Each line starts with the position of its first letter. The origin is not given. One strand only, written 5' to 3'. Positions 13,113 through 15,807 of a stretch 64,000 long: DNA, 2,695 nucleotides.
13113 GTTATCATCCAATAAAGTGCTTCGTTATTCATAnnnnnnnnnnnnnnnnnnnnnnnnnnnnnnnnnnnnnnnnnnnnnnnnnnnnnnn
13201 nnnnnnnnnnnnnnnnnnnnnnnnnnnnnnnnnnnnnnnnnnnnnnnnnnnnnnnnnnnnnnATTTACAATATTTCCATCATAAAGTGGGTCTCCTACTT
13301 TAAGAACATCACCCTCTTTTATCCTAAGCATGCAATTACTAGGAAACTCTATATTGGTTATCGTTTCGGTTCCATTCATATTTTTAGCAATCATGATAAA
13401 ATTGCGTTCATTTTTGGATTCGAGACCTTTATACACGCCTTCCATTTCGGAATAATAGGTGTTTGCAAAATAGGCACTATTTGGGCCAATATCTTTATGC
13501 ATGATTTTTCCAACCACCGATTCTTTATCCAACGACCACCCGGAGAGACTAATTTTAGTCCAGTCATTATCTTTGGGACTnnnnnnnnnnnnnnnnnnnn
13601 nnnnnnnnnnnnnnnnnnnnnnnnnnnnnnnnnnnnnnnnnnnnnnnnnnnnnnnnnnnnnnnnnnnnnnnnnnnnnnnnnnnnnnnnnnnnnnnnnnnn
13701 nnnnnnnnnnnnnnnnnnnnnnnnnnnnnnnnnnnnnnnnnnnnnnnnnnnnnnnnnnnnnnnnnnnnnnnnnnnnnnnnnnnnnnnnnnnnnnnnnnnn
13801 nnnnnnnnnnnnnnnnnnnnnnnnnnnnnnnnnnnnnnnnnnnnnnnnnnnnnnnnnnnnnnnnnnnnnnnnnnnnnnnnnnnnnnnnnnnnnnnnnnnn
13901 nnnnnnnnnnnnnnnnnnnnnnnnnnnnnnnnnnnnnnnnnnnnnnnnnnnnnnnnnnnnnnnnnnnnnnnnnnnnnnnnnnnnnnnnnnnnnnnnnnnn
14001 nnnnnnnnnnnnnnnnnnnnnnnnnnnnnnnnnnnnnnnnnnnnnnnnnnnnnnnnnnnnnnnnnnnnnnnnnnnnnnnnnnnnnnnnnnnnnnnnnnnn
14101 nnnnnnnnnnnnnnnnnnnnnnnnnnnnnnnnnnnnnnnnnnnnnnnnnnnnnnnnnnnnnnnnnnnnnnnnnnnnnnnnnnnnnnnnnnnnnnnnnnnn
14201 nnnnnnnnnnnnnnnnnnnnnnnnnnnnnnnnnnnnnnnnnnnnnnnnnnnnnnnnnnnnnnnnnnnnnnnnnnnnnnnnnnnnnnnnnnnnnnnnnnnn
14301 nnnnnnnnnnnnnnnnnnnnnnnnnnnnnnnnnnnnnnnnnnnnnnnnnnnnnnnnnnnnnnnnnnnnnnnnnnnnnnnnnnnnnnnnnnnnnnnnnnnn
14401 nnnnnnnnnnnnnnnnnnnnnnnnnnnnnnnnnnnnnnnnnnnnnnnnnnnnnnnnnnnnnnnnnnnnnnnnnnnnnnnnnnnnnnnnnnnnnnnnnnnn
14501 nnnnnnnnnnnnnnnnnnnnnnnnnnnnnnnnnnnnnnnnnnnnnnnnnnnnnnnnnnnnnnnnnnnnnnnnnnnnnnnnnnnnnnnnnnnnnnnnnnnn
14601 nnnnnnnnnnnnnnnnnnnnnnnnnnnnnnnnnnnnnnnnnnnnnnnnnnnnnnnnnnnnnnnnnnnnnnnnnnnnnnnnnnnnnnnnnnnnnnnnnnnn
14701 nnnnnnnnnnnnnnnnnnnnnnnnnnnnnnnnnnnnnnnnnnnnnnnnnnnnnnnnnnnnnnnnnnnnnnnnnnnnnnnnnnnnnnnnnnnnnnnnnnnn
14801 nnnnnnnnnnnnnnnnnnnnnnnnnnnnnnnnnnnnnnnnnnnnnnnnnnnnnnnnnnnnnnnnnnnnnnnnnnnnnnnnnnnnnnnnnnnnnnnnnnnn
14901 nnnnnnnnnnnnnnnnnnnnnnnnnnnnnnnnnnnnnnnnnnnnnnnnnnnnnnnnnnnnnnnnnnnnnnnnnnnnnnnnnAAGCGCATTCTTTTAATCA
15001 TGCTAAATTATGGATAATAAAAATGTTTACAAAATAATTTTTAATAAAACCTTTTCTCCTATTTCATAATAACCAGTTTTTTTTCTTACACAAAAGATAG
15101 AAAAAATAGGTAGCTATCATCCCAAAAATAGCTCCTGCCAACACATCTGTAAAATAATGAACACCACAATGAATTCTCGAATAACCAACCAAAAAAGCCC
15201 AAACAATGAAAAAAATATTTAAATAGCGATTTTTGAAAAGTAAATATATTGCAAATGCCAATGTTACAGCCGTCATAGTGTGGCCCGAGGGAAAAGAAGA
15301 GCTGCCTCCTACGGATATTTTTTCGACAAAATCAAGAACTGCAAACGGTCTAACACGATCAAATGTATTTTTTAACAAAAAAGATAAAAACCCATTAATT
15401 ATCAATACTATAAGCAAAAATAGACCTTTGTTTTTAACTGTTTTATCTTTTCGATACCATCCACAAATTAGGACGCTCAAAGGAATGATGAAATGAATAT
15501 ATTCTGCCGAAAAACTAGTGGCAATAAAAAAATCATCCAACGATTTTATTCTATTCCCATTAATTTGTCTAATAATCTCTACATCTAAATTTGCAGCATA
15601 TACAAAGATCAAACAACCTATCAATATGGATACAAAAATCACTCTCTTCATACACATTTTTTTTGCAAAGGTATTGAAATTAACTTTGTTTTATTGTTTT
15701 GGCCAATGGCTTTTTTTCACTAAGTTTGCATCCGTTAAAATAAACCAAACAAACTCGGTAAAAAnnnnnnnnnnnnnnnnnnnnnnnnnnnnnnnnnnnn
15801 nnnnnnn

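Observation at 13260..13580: NSS transporter carrying a ~107-aa loop with an RNA-polymerase-like sandwich-barrel hybrid motif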

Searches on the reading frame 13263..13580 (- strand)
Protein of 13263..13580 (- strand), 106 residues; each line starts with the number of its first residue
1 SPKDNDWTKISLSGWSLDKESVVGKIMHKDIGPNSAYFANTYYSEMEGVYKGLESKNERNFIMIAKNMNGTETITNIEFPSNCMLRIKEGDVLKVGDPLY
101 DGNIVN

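Call 10: search_protein_families(library=pfam, proteins=[window:13263-13580:-], max_evalue=10)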
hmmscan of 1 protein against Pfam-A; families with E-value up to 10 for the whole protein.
window:13263-13580:- (106 aa): 0 families

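Call 11: search_solved_structures(query=window:13263-13580:-, max_evalue=10, show_alignments=3)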
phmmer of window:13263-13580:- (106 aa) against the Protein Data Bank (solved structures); distinct sequences matched with E-value up to 10: 3.
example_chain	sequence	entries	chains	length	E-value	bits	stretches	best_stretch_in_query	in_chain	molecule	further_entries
1xu0_A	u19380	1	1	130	0.67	13.3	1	21-76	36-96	prion protein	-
5tjg_D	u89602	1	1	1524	1.6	12.1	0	43-103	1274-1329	DNA-directed RNA polymerase subunit beta'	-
1l9u_D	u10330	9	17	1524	1.6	12.1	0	43-103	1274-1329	RNA POLYMERASE, BETA-PRIME SUBUNIT | DNA-directed RNA polymerase beta' chain | DNA-directed RNA polymerase subunit beta'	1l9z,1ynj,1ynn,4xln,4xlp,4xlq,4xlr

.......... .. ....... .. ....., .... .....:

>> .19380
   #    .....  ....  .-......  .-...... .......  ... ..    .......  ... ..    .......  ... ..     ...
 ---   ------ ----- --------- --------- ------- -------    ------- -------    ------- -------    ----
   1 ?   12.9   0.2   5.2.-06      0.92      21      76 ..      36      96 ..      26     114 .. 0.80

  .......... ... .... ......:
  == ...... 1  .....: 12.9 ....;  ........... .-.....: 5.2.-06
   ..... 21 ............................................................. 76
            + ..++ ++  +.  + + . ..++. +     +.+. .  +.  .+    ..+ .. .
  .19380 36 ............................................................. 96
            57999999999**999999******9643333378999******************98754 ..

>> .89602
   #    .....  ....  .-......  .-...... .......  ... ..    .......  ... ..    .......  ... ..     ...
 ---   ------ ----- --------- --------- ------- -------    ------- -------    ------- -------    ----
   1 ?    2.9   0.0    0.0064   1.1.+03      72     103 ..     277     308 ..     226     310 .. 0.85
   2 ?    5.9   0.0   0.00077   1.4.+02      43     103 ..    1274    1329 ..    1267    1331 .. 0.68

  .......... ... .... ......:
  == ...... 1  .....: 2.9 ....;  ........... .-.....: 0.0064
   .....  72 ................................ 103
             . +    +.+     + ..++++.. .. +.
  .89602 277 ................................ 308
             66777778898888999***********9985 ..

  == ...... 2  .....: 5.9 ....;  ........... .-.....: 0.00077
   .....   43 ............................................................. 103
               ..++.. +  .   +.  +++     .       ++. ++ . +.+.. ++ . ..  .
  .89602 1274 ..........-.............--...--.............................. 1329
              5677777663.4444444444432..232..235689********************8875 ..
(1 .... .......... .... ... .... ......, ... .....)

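Call 17: search_solved_structures(query=A2, max_evalue=10, show_alignments=4)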
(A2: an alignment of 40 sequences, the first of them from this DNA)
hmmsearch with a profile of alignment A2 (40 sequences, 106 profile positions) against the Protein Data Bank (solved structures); distinct sequences matched with E-value up to 10: 29.
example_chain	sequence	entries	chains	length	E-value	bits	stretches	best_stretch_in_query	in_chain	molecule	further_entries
5tjg_D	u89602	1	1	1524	2.3e-09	40.7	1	41-104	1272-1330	DNA-directed RNA polymerase subunit beta'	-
1l9u_D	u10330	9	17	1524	2.3e-09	40.7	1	41-104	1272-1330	RNA POLYMERASE, BETA-PRIME SUBUNIT | DNA-directed RNA polymerase beta' chain | DNA-directed RNA polymerase subunit beta'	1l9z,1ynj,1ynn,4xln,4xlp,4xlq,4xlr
6oy6_D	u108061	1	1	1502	5.8e-09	39.4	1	40-104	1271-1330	DNA-directed RNA polymerase subunit beta'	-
6wox_D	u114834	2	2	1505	5.8e-09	39.4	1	40-104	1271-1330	DNA-directed RNA polymerase subunit beta'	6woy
1iw7_D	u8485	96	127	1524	6.2e-09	39.3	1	40-104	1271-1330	RNA polymerase beta subunit | DNA-directed RNA polymerase beta' chain | DNA-directed RNA polymerase subunit beta' chain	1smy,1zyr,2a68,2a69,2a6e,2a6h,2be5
8hsg_J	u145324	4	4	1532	6.4e-09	39.3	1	40-104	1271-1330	DNA-directed RNA polymerase subunit beta'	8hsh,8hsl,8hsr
4gzy_D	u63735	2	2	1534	6.4e-09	39.3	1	40-104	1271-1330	DNA-directed RNA polymerase subunit beta'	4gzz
2auj_D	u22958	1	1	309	1.3e-05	28.6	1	42-103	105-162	DNA-directed RNA polymerase beta' chain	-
8dkc_D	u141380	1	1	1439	6.4e-05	26.4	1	43-104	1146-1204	DNA-directed RNA polymerase subunit beta'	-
9n9p_D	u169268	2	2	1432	0.00094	22.7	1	44-105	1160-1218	DNA-directed RNA polymerase subunit beta'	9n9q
8i23_D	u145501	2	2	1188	0.0014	22.1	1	43-104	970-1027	DNA-directed RNA polymerase subunit beta'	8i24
8gzg_Z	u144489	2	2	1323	0.0037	20.8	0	67-99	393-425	DNA-directed RNA polymerase subunit beta'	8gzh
7ye1_D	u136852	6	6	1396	0.0064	20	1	43-103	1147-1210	DNA-directed RNA polymerase subunit beta'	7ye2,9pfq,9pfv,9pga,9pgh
2gho_D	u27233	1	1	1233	0.012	19.1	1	41-104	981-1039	DNA-directed RNA polymerase subunit beta',DNA-directed RNA polymerase subunit beta'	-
1i6v_D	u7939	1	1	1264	0.013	19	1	41-104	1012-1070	DNA-DIRECTED RNA POLYMERASE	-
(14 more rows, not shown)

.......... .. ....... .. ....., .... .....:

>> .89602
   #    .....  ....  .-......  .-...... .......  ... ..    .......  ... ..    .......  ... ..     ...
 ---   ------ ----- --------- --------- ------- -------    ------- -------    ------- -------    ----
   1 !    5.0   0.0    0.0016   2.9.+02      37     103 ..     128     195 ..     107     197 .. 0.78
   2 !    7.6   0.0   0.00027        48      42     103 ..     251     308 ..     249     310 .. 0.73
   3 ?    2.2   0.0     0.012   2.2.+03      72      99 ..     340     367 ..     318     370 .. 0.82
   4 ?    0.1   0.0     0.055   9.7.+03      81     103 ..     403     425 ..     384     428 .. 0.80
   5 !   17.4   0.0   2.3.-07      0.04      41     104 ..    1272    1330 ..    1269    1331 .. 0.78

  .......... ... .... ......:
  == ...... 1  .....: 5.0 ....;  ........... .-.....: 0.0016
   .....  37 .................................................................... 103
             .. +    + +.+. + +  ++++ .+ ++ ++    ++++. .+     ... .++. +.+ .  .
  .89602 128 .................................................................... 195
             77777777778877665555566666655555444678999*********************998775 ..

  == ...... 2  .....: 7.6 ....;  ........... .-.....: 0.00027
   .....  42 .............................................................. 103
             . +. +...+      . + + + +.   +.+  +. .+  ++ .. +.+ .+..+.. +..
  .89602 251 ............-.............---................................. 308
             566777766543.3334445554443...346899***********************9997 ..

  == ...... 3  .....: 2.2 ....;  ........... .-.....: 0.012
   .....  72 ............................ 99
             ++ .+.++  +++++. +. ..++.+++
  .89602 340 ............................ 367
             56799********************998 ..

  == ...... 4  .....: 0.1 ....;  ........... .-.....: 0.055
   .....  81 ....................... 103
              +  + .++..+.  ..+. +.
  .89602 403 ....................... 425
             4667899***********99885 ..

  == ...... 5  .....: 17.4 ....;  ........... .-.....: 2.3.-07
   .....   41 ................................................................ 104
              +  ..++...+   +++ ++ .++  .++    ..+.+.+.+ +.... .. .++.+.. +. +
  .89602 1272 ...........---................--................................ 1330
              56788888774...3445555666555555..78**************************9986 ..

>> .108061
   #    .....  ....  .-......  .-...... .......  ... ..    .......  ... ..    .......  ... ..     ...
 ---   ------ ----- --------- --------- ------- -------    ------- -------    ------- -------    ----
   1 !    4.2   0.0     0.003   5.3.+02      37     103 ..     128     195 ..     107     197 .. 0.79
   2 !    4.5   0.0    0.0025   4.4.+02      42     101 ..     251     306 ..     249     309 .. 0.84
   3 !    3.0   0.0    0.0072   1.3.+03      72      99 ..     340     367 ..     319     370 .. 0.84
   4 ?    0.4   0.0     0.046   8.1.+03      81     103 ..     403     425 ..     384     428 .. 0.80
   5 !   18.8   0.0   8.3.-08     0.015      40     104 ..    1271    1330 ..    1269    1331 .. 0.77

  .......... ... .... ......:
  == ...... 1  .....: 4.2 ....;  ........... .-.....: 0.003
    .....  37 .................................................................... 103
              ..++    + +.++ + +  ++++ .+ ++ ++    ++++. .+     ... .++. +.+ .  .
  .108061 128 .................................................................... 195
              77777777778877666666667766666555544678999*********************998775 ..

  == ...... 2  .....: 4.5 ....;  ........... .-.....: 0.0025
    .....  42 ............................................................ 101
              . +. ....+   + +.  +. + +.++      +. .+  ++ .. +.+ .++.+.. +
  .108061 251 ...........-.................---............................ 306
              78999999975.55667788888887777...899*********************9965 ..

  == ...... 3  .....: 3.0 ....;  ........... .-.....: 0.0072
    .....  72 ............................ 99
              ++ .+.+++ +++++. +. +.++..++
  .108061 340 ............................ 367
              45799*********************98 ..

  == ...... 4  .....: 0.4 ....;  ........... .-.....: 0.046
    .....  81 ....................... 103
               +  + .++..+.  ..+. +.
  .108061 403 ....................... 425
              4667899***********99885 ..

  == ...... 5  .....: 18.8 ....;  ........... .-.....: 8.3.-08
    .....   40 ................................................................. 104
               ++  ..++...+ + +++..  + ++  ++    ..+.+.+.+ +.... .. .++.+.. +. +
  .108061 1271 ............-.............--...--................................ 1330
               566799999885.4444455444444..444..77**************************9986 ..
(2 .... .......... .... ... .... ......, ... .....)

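Call 21: predict_structure(alignment_id=A2)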
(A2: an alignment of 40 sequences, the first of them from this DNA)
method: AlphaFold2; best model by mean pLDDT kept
length: 106 residues; sequences in the alignment: 40
mean_pLDDT: 84.3   pTM: 0.65
mean pLDDT of the five models: 84.3, 81.9, 81.3, 80.6, 79.6
residues with pLDDT >= 90: 64; 70-90: 17; 50-70: 22; < 50: 3
segments of 3 or more residues with pLDDT < 50: none
pLDDT, mean of each block of 10 residues (from residue 1): 69 62 52 82 95 96 95 95 97 97 89
secondary structure, 60 per line:
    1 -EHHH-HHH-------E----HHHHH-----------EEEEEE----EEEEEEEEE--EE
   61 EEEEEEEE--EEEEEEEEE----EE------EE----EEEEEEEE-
elements in order: H22-26 E38-43 E48-56 E59-68 E71-79 E98-105

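Call 23: fold_search(model_id=the predicted structure, library=pdb)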
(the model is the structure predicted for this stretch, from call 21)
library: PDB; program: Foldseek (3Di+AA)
matches with E <= 10: 762; with E <= 0.001: 0
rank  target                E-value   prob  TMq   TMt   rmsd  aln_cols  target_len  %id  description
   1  9ujk_D                6.8e-03  1.00  0.46  0.05   4.9        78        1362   24  CryoEM structure of the T.thermophilus transcription initiation complex in the presence of ATP (released 2025-10-22)
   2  9fo6_D                7.1e-03  1.00  0.45  0.04   3.1        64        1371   26  GTP bound in de novo transcription initiation T. thermophilus RNA polymerase complex with TC DNA template (released 2025-12-17)
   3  6asg_D                8.4e-03  1.00  0.44  0.05   5.1        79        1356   22  Crystal structure of Thermus thermophilus RNA polymerase core enzyme (released 2018-04-11)
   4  4oio_D                9.4e-03  1.00  0.44  0.04   3.4        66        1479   27  Crystal structure of Thermus thermophilus pre-insertion substrate complex for de novo transcription initiation (released 2014-05-07)
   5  9ujl_D                1.0e-02  1.00  0.46  0.05   5.0        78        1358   24  CryoEM structure of the T.thermophilus transcription initiation complex in the presence of Ap4A (released 2025-10-22)
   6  9fok_D                1.0e-02  1.00  0.44  0.04   4.7        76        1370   24  Ap4G bound in de novo transcription initiation T. thermophilus RNA polymerase complex with TC DNA template (released 2025-12-17)
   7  8w8p_D                1.1e-02  1.00  0.45  0.04   4.9        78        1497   24  Thermus thermophilus initiation transcription complex containing CMPcPP in the post-translocated state (released 2024-07-24)
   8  6m6a_D                1.1e-02  1.00  0.46  0.05   6.2        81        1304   22  Cryo-EM structure of Thermus thermophilus Mfd in complex with RNA polymerase (released 2020-10-14)
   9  1e2z_A                1.2e-02  1.00  0.45  0.21   3.3        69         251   22  Q158L mutant of cytochrome f from Chlamydomonas reinhardtii (released 2000-08-04)
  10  9uko_D                1.2e-02  1.00  0.46  0.05   4.9        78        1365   24  CryoEM structure of the T.thermophilus transcription initiation complex bound to Ap4A-C, -1 dA in the template DNA str (released 2025-10-22)
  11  8w8o_D                1.2e-02  1.00  0.45  0.04   4.9        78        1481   24  Thermus thermophilus initiation complex in the half-translocated state (released 2024-07-24)
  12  9a4w_B                1.3e-02  1.00  0.49  0.05   8.2        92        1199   16  Integrative model of RPOA-RPOC by crosslinking MS and deep learning (released 2024-09-18)
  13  4wqt_D                1.4e-02  1.00  0.44  0.04   3.7        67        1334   27  Thermus thermophilus RNA polymerase complexed with an RNA cleavage stimulating factor (a GreA/Gfh1 chimeric protein) (released 2015-02-18)
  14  6j9e_D                1.4e-02  1.00  0.45  0.05  11.8        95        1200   15  Cryo-EM structure of Xanthomonos oryzae transcription elongation complex with NusA and the bacteriophage protein P7 (released 2019-07-17)
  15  1iw7_D                1.5e-02  1.00  0.45  0.04   3.5        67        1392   27  Crystal structure of the RNA polymerase holoenzyme from Thermus thermophilus at 2.6A resolution (released 2002-06-26)
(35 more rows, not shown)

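Call 24: search_protein_representatives(protein=window:13263-13580:-)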
Query: 106 residues. Proteins with E-value up to 0.001 (for the whole library): 23; up to 1e-10: 7; up to 1e-30: 0. The best 23 are listed.
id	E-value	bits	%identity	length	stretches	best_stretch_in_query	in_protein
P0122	5.0e-19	84.5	38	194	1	2-106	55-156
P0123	2.2e-18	82.4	40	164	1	2-106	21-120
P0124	2.7e-18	82.1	40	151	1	2-106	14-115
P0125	8.0e-16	74.2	40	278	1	2-106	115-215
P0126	1.3e-12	63.9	43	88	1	2-77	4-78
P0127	3.5e-12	62.5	37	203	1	2-80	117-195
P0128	4.8e-11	58.8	38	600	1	2-106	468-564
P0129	1.8e-09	53.8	35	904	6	6-62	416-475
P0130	2.5e-09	53.3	39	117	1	26-106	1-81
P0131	2.5e-08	50.1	37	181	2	1-56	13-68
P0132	3.1e-08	49.8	42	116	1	27-106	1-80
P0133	4.9e-08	49.2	31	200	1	2-106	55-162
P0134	1.1e-07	48.0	32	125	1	11-106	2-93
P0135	3.7e-07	46.3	29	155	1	2-106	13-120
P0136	2.0e-06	44.0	32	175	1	2-106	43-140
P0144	2.9e-04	37.0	35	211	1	2-55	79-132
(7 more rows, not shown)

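Call 29: find_related_loci(query=A2, collection=genome_contigs, flank=3000)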
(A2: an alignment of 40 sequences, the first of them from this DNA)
Query A2 (106 aa) in genome_contigs; peptide patterns used: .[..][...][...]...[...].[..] (x = any residue, [..] = any of these).
74 stretches matched a pattern; 66 encode a relative of the query (tblastn E <= 1e-3); 66 distinct loci.
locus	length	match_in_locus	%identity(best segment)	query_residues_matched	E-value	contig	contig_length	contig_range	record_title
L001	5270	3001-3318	49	1-106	3e-31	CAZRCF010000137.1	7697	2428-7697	MAG TPA_asm: uncultured Lentimicrobiaceae bacterium isolate binchicken_co340_7 genome assembly, contig: NODE_4614_length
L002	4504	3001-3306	41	2-106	2e-27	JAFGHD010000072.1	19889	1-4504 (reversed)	MAG: Bacteroidales bacterium isolate Zod_Metabat.1433 k87_2692725, whole genome shotgun sequence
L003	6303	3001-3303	42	2-106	6e-27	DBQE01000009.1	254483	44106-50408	MAG TPA_asm: Bacteroidales bacterium UBA1402 UBA1402_contig_157, whole genome shotgun sequence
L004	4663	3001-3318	37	1-106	2e-26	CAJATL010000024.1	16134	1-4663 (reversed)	MAG: uncultured Bacteroidetes bacterium isolate Loc090907-6m_bin-095 genome assembly, contig: bin-095:024/424, whole gen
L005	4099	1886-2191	41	2-106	5e-26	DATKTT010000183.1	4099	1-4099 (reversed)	MAG TPA_asm: Williamwhitmania sp. isolate SMAG_U14088 k141_1347281, whole genome shotgun sequence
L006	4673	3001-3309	42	2-106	5e-26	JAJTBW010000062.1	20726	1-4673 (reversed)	MAG: Sphingobacteriia bacterium isolate MS_R2_22 NODE_542_length_20726_cov_5.394417, whole genome shotgun sequence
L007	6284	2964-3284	43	2-106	5e-26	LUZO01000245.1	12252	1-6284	MAG: Bacteroidales bacterium Bact_23 Bact_23_contig_357106, whole genome shotgun sequence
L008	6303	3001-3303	42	2-106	9e-26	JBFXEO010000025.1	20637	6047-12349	MAG: Bacteroidales bacterium isolate CA_2019_TPIn_118 NODE_8464_length_20637_cov_3.585324_TPIn, whole genome shotgun seq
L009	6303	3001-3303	38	2-106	2e-25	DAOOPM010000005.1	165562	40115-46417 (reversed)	MAG TPA_asm: Tenuifilaceae bacterium isolate AMR_MDS_2597 NODE_53_length_165562_cov_8.199375, whole genome shotgun seque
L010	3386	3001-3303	42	2-106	3e-25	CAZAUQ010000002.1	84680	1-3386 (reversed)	MAG TPA_asm: uncultured Bacteroidales bacterium isolate SRP239243_co2_313 genome assembly, contig: NODE_272_length_84680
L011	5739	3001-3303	38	2-106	6e-25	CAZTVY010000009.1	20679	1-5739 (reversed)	MAG TPA_asm: uncultured Rikenellaceae bacterium isolate SRP216815_co1_224 genome assembly, contig: NODE_2990_length_2067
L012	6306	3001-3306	41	2-106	5e-25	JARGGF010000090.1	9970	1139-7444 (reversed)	MAG: Bacteroidales bacterium isolate C14-25 NODE_90_length_9970_cov_3.742848, whole genome shotgun sequence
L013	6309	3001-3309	38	2-106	1e-24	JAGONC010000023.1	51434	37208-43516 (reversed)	MAG: Lentimicrobiaceae bacterium isolate Go_SlDig_bin_446 Go_SlDig_1672_length_51434_cov_6.620403, whole genome shotgun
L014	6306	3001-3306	43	2-106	1e-24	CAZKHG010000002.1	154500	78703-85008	MAG TPA_asm: uncultured Rikenellaceae bacterium isolate SRP278314_co2_248 genome assembly, contig: NODE_165_length_15450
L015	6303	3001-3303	41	2-106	2e-24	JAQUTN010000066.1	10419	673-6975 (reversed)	MAG: Bacteroidales bacterium isolate STD2_120 NODE_25225_length_10419_cov_5.702973_Sandtown_D2, whole genome shotgun seq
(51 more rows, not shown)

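Call 33: search_protein_families(library=pfam, alignment_id=A2, max_evalue=10)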
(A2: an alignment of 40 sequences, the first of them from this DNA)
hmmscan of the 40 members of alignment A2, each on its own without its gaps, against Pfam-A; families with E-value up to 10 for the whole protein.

A. member 1, seq(106 aa): 0 families

B. families by the number of members that match (of 40 scanned): 22 families
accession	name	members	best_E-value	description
PF01333.25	Apocytochr_F_C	14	4.8e-05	Apocytochrome F, C-terminal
PF13533.13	Biotin_lipoyl_2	12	0.0014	Biotin-lipoyl like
PF00364.28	Biotin_lipoyl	10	0.0043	Biotin-requiring enzyme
PF01551.29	Peptidase_M23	8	0.0016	Peptidase family M23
PF00358.26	PTS_EIIA_1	4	0.0086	phosphoenolpyruvate-dependent sugar phosphotransferase system, EIIA 1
PF16230.10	DUF4889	2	0.15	Domain of unknown function (DUF4889)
PF22819.2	TcaA_5th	1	0.0083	TcaA protein NTF2-like domain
PF23982.2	XM1_gp53_minor_capsid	1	0.0085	XM1 gp53 minor capsid protein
PF17802.7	SpaA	1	0.021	Prealbumin-like fold domain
PF22498.2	FKBP-like_N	1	0.024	FKBP-like, N-terminal domain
PF18298.6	NusG_add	1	0.034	NusG additional domain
PF21416.2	VP1-like_C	1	0.043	Inner layer core protein VP1-like, C-terminal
PF05339.17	DUF739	1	0.076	Protein of unknown function (DUF739)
PF02550.21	AcetylCoA_hydro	1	0.081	Acetyl-CoA hydrolase/transferase N-terminal domain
PF25284.1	DUF7874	1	0.11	Family of unknown function (DUF7874)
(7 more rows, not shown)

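Call 58: find_encoding_contigs(protein=P0144, flank=3000, max_places=3)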
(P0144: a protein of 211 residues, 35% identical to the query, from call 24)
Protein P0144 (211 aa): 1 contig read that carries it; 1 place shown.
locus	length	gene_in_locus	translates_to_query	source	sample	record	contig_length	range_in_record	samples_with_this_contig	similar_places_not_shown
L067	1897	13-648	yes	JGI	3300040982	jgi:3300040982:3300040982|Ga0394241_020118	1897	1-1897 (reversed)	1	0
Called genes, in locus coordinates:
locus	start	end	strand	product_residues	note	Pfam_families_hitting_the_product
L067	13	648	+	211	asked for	PF00209:SNF (weak)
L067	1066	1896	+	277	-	?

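Call 66: find_homologous_proteins(query=P0128, max_evalue=0.00001)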
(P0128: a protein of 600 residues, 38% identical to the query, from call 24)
Query P0128 (600 aa): 7902 proteins with E <= 0.00001 among 8000 candidates; the best 120 are listed.
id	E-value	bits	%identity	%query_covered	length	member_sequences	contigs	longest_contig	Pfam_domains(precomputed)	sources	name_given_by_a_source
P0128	0.0e+0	1370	100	100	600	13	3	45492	PF00209.25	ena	-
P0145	1.8e-294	996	71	100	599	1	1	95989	PF00209.25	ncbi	-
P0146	7.1e-294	994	70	100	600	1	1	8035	PF00209.25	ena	-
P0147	1.7e-293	993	71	100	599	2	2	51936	PF00209.25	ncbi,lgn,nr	ncbi:MAG: sodium-dependent transporter [Paludibacteraceae bacterium]|nr:sodium-dependent transporter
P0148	8.5e-293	991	71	100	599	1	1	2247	PF00209.25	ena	-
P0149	6.6e-291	985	71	100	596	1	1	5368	PF00209.25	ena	-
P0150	1.1e-289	981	70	100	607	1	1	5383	PF00209.25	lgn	-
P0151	8.7e-289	978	71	100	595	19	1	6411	PF00209.25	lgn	-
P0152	4.9e-288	975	70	99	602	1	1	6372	PF00209.25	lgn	-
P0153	6.9e-288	975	70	100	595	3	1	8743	PF00209.25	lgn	-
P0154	2.6e-287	973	70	100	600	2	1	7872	PF00209.25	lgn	-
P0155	2.9e-283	959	70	100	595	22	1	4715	PF00209.25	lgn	-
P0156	3.4e-283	959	68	100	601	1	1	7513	PF00209.25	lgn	-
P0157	2.1e-276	937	67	100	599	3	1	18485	PF00209.25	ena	-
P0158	7.3e-276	935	68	100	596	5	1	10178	PF00209.25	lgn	-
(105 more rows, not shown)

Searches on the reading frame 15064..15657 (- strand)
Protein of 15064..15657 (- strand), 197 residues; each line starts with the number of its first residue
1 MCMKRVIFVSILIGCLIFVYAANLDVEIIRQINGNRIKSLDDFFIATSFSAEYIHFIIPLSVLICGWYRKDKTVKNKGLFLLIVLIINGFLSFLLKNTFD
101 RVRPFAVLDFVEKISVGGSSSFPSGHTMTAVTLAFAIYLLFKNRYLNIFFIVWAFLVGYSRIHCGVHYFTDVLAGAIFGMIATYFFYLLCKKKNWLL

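Call 38: search_protein_families(library=pfam, proteins=[window:15064-15657:-], max_evalue=0.001)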
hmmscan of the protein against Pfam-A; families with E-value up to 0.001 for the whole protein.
window:15064-15657:- (197 aa): 3 families
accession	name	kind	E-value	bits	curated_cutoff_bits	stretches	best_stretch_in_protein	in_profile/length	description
PF01569.27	PAP2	-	4.7e-29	101.2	27.2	1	79-194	3-129/130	PAP2 superfamily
PF14378.12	PAP2_3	-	1.2e-13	51.7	27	1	52-184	37-189/190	PAP2 superfamily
PF14360.12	PAP2_C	-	7e-05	23.7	27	1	124-187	8-72/74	PAP2 superfamily C-terminal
